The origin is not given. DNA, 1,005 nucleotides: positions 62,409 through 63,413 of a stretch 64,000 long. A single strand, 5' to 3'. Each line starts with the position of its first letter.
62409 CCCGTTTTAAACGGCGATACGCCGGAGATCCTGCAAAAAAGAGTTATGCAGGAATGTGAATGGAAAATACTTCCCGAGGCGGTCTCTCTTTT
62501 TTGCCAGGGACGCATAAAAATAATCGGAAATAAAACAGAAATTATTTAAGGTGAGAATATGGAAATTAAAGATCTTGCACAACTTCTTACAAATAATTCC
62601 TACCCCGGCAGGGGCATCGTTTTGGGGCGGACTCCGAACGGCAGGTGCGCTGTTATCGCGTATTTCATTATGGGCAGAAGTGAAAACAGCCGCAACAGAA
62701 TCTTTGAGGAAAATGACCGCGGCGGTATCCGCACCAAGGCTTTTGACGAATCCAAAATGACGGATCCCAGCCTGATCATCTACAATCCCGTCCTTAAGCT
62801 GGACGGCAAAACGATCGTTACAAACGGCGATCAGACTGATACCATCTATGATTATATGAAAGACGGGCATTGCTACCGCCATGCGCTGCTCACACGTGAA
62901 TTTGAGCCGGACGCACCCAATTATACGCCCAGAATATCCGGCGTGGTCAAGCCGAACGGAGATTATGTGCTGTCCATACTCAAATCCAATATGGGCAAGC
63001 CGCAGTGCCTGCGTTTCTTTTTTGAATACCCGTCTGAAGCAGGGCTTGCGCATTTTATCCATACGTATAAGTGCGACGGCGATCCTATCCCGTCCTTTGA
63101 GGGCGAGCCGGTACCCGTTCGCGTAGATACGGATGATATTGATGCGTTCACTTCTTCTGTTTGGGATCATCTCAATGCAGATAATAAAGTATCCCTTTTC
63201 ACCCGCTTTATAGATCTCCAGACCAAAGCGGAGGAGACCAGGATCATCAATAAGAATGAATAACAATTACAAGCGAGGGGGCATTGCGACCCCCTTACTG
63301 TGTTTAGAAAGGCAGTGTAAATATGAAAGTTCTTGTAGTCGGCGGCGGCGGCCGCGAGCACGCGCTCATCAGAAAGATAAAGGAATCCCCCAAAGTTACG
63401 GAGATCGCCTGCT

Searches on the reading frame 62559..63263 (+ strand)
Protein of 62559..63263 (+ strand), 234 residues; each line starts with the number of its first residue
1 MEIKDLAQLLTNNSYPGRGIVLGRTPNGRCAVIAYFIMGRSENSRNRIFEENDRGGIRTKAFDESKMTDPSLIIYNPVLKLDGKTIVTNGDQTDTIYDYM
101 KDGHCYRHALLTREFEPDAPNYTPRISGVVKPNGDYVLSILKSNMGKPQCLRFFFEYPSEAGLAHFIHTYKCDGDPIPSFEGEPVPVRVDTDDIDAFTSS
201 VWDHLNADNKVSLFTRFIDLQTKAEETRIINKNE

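Call 64: find_encoding_contigs(protein=window:62559-63263:+, flank=10000, max_places=3)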
Protein window:62559-63263:+ (234 aa): 10 contigs read that carry it; 3 places shown.
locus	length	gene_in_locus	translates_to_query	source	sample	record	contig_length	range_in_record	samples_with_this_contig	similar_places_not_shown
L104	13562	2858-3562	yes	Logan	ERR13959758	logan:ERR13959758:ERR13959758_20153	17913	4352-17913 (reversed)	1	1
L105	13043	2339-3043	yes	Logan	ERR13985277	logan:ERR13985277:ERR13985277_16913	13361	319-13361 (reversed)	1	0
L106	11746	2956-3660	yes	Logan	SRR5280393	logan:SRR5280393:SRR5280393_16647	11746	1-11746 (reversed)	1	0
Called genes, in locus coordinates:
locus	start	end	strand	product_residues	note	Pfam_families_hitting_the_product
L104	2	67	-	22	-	?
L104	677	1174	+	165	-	PF00731:AIRC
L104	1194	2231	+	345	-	PF00586:AIRS, PF02769:AIRS_C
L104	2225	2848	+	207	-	PF00551:Formyl_trans_N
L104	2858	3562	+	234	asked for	PF07826:IMP_cyclohyd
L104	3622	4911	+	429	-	PF02844:GARS_N, PF01071:GARS_A, PF02843:GARS_C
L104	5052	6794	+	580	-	PF25984:BSH_YknX (faint), PF25967:RND-MFP_C (weak), PF25989:YknX_C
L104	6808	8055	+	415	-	PF12704:MacB_PCD, PF02687:FtsX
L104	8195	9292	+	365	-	PF01636:APH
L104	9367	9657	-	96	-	-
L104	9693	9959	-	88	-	PF06135:IreB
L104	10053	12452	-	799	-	PF01588:tRNA_bind, PF03483:B3_4, PF03484:B5, PF17759:tRNA_synthFbeta, PF03147:FDX-ACB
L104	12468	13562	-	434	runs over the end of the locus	PF02912:Phe_tRNA-synt_N, PF01409:tRNA-synt_2d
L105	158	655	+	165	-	PF00731:AIRC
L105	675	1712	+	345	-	PF00586:AIRS, PF02769:AIRS_C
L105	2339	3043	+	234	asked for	PF07826:IMP_cyclohyd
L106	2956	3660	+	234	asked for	PF07826:IMP_cyclohyd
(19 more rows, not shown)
